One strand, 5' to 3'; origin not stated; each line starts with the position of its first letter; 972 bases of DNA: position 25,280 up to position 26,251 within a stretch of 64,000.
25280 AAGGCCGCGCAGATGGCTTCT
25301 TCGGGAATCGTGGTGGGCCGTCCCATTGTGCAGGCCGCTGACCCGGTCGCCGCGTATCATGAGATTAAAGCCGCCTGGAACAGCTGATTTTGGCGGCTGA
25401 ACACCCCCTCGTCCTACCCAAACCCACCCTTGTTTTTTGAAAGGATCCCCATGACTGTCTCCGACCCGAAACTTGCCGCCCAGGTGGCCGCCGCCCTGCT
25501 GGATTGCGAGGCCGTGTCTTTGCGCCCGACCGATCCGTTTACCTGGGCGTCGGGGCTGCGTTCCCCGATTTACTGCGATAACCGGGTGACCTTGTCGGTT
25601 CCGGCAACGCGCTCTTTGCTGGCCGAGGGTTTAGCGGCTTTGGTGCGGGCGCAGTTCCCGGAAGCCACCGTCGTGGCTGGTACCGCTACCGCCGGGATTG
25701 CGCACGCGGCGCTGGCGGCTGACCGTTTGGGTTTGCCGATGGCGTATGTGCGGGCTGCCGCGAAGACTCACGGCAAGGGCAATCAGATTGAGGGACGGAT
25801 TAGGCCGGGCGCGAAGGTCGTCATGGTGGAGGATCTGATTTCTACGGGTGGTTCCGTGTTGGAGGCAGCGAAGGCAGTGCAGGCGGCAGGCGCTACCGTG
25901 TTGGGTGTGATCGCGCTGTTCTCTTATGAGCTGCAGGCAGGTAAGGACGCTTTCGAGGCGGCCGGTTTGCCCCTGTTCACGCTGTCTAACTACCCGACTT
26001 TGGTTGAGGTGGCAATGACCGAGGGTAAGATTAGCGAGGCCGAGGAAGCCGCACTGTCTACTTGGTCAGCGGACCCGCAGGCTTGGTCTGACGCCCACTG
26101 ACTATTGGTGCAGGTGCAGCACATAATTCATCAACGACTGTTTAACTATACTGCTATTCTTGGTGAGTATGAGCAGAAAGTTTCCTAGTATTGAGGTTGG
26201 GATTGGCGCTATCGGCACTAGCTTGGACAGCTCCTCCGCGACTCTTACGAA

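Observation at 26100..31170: Low-GC accessory island: hypothetical protein, MacB/FtsX-type ABC exporter and duplicated His-rich protein inserted between pyrE and a flotillin gene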

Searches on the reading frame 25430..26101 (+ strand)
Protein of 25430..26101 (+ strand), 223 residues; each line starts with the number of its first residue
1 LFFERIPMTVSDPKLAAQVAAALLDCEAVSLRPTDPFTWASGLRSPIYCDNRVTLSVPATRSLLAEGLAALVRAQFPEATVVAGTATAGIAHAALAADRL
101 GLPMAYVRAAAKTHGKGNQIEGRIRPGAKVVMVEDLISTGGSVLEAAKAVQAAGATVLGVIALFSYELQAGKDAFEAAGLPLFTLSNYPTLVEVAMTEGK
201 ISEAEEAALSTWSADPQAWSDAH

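Call 3: search_protein_families(library=pfam, proteins=[window:25430-26101:+], max_evalue=0.01)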
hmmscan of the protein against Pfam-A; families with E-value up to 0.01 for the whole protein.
window:25430-26101:+ (223 aa): 1 family
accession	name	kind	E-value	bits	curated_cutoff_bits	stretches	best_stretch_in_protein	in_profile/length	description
PF00156.33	Pribosyltran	-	2.5e-10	40.3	26.3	1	76-164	27-124/158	Phosphoribosyl transferase domain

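Call 4: search_protein_families(library=ncbifam, proteins=[window:25430-26101:+], max_evalue=0.01)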
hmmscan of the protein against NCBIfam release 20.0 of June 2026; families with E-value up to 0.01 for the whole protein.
window:25430-26101:+ (223 aa): 31 families (the best 25 are shown)
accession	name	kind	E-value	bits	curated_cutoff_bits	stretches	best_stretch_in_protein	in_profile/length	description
NF001729.0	PRK00455.1-3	equivalog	1.2e-48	165.5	245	1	12-223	9-223/231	orotate phosphoribosyltransferase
TIGR00336.1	pyrE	equivalog_domain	9.2e-41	139.5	106.8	1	23-188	3-170/173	orotate phosphoribosyltransferase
TIGR01367.1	pyrE_Therm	equivalog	8.1e-19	68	150.25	1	37-188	17-162/187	orotate phosphoribosyltransferase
NF004034.0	PRK05500.1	equivalog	1.9e-17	63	656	1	37-209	305-474/478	bifunctional orotidine-5'-phosphate decarboxylase/orotate phosphoribosyltransferase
NF010382.0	PRK13809.1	equivalog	3.5e-17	62.5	208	1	13-209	7-199/210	orotate phosphoribosyltransferase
NF002634.0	PRK02304.1-3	equivalog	8.4e-10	38.6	170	1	123-189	114-180/182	adenine phosphoribosyltransferase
TIGR01251.1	ribP_PPkin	subfamily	5.1e-08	32.2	113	1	69-162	150-245/309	ribose-phosphate diphosphokinase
TIGR01090.1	apt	equivalog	6.7e-08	32.8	185.85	1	123-187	105-168/169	adenine phosphoribosyltransferase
TIGR01744.1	XPRTase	equivalog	6.8e-08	32.4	164.45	1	128-193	118-183/191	xanthine phosphoribosyltransferase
NF002636.0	PRK02304.1-5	equivalog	1.2e-07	31.4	125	1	79-176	55-166/176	adenine phosphoribosyltransferase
NF002620.0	PRK02277.1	subfamily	1.5e-07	31.3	115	1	64-165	72-179/201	orotate phosphoribosyltransferase-like protein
NF006671.0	PRK09219.1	equivalog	1.5e-07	31.1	177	1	124-191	114-181/192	xanthine phosphoribosyltransferase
NF009211.0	PRK12560.1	equivalog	1.7e-07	31.2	188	1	124-188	111-176/187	adenine phosphoribosyltransferase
NF005592.0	PRK07322.1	subfamily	3.4e-07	29.8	143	1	127-184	120-178/180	adenine phosphoribosyltransferase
NF002635.0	PRK02304.1-4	subfamily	3.7e-07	29.8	146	1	123-202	111-182/188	adenine phosphoribosyltransferase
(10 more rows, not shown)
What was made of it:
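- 25430..26101 (+): pyrE, the last gene of the pyrB-pyrC-carA-carB-pyrK-pyrD-pyrF-pyrE operon. It is the native left flank (GC3 0.71). NCBIfam pyrE TIGR00336 scores 139.5 bits against a cut-off of 106.8 (call 4).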

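Call 7: find_related_loci(query=window:25430-26101:+, collection=genome_contigs, flank=10000)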
Query window:25430-26101:+ (223 aa) in genome_contigs; peptide patterns used: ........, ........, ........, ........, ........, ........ (x = any residue, [..] = any of these).
599 stretches matched a pattern (row limit reached: there are more); 570 encode a relative of the query (tblastn E <= 1e-3); the best 80 are kept; 80 distinct loci.
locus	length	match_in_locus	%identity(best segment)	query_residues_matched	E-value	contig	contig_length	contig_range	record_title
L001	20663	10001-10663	70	3-223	5e-91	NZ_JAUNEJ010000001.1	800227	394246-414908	MAG: Cutibacterium sp. isolate S24M_St_45 NODE_1_length_800227_cov_27.020426, whole genome shotgun sequence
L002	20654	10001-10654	71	6-223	7e-89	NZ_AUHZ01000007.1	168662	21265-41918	Acidipropionibacterium thoenii DSM 20276 G554DRAFT_scaffold00005.5_C, whole genome shotgun sequence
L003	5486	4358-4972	60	15-219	4e-80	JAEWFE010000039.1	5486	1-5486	MAG: Bacillota bacterium isolate OH_PBlB_171 k127_31879, whole genome shotgun sequence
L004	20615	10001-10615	58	15-219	3e-79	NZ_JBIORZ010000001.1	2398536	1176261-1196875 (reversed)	Enterococcus sp. AZ128 scaffold00001, whole genome shotgun sequence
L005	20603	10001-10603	60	19-219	2e-79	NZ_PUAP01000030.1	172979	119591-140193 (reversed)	Enterococcus mundtii strain CVM N55263 N55263_S43_L001_R1_001_contig_30, whole genome shotgun sequence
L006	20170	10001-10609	60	15-217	6e-79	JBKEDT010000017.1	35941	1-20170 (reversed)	MAG: Enterococcus sp. isolate VLC_013 c_000000864474, whole genome shotgun sequence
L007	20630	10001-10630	56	14-223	3e-78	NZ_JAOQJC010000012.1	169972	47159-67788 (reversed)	Paenibacillus sp. J5C2022 5CP_contig12, whole genome shotgun sequence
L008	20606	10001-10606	58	18-219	4e-78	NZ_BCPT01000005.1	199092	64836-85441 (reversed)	Enterococcus casseliflavus NBRC 100478, whole genome shotgun sequence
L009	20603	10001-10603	58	19-219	3e-78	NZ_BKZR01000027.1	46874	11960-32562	Weizmannia acidilactici strain PP-18 sequence027, whole genome shotgun sequence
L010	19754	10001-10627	58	15-223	7e-78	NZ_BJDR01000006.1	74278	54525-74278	Enterococcus nangangensis strain Feb-94 contig6, whole genome shotgun sequence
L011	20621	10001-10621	59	15-219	1e-77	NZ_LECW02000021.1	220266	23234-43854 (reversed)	Bacillus glycinifermentans strain GO-13 contig_28, whole genome shotgun sequence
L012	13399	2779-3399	55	14-220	6e-78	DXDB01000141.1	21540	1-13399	MAG TPA_asm: Candidatus Tetragenococcus pullicola isolate CHK175-10598 CHK175__C165345_L21540_SAMEA104467489, whole geno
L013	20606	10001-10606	59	19-220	7e-78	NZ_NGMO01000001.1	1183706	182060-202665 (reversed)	Candidatus Enterococcus wittei strain 10A9_DIV0425 scaffold00001, whole genome shotgun sequence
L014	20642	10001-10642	55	9-222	2e-77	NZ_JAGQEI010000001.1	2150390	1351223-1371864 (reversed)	Heyndrickxia faecalis strain Marseille-P8953 NODE_1_length_2150390_cov_73.541476, whole genome shotgun sequence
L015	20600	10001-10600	59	19-218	2e-77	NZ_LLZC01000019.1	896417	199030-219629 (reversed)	Bacillus velezensis strain NRRL B-41580 contig_4, whole genome shotgun sequence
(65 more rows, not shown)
